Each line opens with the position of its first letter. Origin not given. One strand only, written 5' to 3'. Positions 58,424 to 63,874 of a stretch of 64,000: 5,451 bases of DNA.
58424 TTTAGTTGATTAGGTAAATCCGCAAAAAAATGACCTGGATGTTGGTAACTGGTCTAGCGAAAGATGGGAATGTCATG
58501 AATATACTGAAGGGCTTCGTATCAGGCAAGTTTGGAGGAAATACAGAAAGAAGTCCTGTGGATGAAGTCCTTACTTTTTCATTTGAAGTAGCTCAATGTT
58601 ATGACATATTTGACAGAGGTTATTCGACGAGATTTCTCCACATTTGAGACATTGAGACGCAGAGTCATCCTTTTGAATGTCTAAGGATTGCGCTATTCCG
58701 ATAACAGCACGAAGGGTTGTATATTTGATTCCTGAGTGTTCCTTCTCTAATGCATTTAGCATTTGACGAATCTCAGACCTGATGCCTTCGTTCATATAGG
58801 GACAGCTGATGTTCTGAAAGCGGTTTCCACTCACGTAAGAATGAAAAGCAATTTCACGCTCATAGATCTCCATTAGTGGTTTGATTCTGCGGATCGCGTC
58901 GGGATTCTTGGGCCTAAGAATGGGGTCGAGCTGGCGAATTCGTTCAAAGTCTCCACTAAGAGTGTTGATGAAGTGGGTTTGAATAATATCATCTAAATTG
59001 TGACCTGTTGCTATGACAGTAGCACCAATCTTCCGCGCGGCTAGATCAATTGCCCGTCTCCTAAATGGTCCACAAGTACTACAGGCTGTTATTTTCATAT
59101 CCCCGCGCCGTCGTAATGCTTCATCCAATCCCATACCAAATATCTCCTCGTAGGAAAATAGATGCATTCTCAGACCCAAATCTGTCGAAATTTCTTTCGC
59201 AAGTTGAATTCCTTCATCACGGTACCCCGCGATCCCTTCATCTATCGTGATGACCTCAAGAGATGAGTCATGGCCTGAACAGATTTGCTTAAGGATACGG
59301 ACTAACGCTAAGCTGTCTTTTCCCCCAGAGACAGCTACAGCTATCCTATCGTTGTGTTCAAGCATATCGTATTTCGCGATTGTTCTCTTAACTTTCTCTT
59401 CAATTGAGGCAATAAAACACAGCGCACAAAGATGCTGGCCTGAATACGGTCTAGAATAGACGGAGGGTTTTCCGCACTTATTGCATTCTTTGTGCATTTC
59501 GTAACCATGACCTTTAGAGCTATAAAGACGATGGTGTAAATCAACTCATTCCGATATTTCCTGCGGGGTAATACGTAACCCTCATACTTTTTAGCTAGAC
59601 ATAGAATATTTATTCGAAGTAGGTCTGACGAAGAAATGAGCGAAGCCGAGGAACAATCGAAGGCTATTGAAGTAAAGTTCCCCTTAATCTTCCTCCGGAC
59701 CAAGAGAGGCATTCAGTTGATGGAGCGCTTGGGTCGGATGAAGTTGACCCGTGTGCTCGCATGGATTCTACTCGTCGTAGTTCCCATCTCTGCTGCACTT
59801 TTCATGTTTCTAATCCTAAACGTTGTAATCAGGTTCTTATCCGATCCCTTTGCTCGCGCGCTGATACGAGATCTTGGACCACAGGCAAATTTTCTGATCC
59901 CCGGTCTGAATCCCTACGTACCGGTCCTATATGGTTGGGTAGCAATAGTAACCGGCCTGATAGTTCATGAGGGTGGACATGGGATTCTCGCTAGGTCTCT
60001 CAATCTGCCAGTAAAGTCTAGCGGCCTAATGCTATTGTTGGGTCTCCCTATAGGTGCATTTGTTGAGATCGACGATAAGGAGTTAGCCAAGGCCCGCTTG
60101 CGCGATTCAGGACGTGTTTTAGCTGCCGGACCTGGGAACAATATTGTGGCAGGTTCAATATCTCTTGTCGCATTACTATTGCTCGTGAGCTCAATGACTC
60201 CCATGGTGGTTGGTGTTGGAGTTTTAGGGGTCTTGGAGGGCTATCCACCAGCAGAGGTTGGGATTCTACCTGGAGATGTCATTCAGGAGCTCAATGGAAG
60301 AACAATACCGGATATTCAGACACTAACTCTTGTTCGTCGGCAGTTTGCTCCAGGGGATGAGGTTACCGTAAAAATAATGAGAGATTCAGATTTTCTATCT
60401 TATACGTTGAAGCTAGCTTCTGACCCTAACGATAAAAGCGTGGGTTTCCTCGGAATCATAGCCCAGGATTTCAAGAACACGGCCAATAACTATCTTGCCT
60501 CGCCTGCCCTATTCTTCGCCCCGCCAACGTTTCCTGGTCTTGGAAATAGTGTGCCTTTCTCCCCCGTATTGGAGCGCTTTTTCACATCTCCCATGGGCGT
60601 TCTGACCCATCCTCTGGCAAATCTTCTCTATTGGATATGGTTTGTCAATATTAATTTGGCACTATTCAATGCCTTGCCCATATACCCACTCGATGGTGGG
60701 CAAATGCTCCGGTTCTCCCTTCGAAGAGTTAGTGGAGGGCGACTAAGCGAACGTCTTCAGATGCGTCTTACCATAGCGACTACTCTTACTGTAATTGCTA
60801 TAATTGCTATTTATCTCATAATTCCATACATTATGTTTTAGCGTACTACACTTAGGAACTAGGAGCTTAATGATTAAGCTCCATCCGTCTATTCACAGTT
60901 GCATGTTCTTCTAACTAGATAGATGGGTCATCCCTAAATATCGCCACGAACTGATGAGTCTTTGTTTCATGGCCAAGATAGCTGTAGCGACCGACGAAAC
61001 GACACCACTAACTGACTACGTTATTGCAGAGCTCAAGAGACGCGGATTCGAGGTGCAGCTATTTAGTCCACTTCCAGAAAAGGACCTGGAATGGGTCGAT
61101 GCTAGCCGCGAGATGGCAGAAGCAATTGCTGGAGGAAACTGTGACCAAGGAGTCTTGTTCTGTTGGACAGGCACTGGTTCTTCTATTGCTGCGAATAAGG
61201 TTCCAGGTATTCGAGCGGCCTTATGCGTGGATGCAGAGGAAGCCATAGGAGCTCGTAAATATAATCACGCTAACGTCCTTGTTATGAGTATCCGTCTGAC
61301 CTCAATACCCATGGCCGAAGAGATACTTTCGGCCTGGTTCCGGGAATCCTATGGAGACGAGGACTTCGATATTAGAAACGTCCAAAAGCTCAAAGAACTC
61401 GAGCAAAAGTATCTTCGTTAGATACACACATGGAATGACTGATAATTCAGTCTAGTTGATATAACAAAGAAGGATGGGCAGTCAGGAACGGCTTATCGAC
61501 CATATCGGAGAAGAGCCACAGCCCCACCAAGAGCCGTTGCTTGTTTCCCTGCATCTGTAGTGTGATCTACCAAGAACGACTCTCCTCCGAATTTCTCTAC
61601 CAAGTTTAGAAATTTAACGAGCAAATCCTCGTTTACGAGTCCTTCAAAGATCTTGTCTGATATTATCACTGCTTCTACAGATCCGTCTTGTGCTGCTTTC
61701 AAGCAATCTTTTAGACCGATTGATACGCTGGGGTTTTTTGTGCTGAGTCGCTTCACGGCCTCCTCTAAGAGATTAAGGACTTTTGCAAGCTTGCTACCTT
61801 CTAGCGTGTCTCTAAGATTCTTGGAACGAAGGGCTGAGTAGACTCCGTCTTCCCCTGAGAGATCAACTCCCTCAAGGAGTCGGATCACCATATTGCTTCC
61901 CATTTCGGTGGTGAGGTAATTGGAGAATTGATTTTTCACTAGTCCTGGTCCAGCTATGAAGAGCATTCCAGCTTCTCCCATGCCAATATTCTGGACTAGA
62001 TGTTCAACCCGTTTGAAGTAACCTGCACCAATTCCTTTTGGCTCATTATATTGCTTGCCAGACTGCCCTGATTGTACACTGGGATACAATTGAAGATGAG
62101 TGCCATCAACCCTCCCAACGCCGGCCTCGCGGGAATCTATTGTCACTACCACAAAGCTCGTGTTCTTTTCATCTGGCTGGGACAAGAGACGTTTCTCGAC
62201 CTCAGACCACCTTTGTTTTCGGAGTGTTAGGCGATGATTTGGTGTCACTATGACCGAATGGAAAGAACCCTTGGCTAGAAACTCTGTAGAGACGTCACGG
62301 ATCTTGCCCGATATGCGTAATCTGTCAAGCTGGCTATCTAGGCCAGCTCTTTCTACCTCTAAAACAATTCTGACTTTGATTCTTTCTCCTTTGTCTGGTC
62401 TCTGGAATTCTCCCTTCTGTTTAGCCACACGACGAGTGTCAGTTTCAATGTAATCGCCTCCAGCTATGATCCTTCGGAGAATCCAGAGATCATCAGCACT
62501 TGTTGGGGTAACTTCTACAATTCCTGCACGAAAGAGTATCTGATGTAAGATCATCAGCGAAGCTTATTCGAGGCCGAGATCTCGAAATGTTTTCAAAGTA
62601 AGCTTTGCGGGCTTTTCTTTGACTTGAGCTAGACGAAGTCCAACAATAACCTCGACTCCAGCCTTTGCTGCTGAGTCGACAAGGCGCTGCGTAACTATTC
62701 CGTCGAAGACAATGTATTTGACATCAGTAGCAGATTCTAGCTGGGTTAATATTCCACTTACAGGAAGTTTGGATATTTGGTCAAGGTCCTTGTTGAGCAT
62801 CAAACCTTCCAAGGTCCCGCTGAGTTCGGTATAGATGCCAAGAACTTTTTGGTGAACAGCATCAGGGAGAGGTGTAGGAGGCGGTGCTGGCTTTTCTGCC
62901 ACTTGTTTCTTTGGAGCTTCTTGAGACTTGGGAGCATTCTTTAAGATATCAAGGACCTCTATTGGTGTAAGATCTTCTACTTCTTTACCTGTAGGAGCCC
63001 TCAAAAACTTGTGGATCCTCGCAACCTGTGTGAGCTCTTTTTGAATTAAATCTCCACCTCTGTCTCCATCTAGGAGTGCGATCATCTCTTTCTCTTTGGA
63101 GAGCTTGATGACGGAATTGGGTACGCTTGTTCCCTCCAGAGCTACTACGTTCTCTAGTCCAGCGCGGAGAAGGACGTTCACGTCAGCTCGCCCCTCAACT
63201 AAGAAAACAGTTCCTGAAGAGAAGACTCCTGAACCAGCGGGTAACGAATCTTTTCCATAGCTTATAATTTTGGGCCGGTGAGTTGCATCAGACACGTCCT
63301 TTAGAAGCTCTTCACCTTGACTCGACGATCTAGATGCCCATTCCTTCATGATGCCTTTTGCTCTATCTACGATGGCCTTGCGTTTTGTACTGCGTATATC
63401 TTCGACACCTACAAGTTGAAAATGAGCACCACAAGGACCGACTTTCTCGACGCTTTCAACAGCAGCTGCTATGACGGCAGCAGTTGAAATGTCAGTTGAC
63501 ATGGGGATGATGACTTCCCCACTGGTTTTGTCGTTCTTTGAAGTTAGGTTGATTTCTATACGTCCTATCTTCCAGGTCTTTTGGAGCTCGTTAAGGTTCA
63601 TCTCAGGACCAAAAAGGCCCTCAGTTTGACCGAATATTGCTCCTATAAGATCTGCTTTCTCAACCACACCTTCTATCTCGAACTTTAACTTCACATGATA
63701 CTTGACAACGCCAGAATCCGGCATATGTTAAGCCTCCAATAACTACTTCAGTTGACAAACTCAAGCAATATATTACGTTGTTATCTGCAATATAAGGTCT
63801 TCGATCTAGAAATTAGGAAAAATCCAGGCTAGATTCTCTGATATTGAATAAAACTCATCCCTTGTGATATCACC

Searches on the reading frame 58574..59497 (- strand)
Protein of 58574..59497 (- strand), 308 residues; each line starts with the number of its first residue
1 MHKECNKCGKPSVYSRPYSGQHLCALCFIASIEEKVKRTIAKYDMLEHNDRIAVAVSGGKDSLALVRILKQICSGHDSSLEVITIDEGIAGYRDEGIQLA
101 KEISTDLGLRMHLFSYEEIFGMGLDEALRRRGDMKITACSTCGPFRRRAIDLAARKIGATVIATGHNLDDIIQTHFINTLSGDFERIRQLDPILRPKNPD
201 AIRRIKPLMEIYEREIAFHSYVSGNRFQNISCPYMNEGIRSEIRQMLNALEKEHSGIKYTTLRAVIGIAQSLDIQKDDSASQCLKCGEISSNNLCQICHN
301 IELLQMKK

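Call 5: search_protein_families(library=pfam, proteins=[window:58574-59497:-], max_evalue=0.01)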
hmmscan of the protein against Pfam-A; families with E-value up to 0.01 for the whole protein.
window:58574-59497:- (308 aa): 3 families
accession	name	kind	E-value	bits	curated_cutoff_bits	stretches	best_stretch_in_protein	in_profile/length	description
PF01171.26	ATP_bind_3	-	1.2e-11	45.1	27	1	52-217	2-153/182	PP-loop family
PF22082.2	TtuA_LIM_N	-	1.6e-09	38.1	27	1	4-29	1-26/26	2-thiouridine synthetase TtuA, N-terminal LIM domain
PF16503.10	zn-ribbon_14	-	0.0089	15.9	34.9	1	282-298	2-18/32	Zinc-ribbon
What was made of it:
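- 58571..59497 (-): PP-loop TtuA/NcsA-like tRNA 2-thiolation enzyme. It is a possible second client of a thiocarboxylate carrier and is not linked to the ThiS gene. Pfam ATP_bind_3 plus TtuA_LIM_N (call 5).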

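Call 56: search_protein_families(library=ncbifam, proteins=[window:58574-59497:-], max_evalue=0.001)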
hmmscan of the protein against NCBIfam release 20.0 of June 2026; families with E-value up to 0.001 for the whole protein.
window:58574-59497:- (308 aa): 6 families
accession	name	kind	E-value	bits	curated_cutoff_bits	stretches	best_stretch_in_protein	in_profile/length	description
NF047749.1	tRNAThiolNcsA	equivalog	8.7e-55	186.1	500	1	4-304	2-319/322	tRNA 2-thiolation protein NcsA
NF049949.1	tRNAsynTtuAPyrococ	equivalog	8.8e-50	169.5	450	1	4-300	2-289/292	tRNA-5-methyluridine(54) 2-sulfurtransferase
NF007972.0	PRK10696.1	equivalog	5e-30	104.8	272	1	32-272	24-255/295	tRNA 2-thiocytidine(32) synthetase TtcA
TIGR00269.1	TIGR00269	hypoth_equivalog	3.6e-22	78.6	62.75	1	202-304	1-104/104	TIGR00269 family protein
TIGR02432.1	lysidine_TilS_N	equivalog_domain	1.2e-14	54.7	93.6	1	51-217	1-157/189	tRNA lysidine(34) synthetase TilS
TIGR00268.2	TIGR00268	equivalog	8.3e-05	22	150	1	45-171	9-124/259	ATP-dependent sacrificial sulfur transferase LarE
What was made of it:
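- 58571..59497 (-): It passes NCBIfam TIGR00269 but is below the NcsA and TtuA equivalog cutoffs (call 56).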

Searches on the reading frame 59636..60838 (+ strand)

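Call 77: search_protein_families(library=pfam, proteins=[window:59636-60838:+], max_evalue=0.0001)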
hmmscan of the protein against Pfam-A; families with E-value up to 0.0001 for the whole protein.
window:59636-60838:+ (401 aa): 3 families
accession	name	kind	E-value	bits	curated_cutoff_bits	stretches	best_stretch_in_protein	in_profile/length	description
PF02163.28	Peptidase_M50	-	5.8e-25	88.4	27.2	1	101-385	3-217/221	Peptidase family M50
PF13180.12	PDZ_2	-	5.1e-09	36.7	27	1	193-260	13-80/80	PDZ domain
PF00595.29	PDZ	-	4.4e-06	27.4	23.2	1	193-248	26-81/81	PDZ domain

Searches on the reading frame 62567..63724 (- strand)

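Call 77: search_protein_families(library=pfam, proteins=[window:62567-63724:-], max_evalue=0.0001)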
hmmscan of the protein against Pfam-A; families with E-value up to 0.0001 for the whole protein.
window:62567-63724:- (386 aa): 3 families
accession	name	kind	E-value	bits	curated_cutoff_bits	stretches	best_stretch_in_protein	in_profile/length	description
PF13662.12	Toprim_4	-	2.5e-08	34.5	25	1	172-233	2-72/85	Toprim domain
PF01751.28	Toprim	-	9e-07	29.4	23.1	1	172-243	1-86/96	Toprim domain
PF13155.12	Toprim_2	-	1e-05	26.2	22.1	1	174-250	1-85/88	Toprim-like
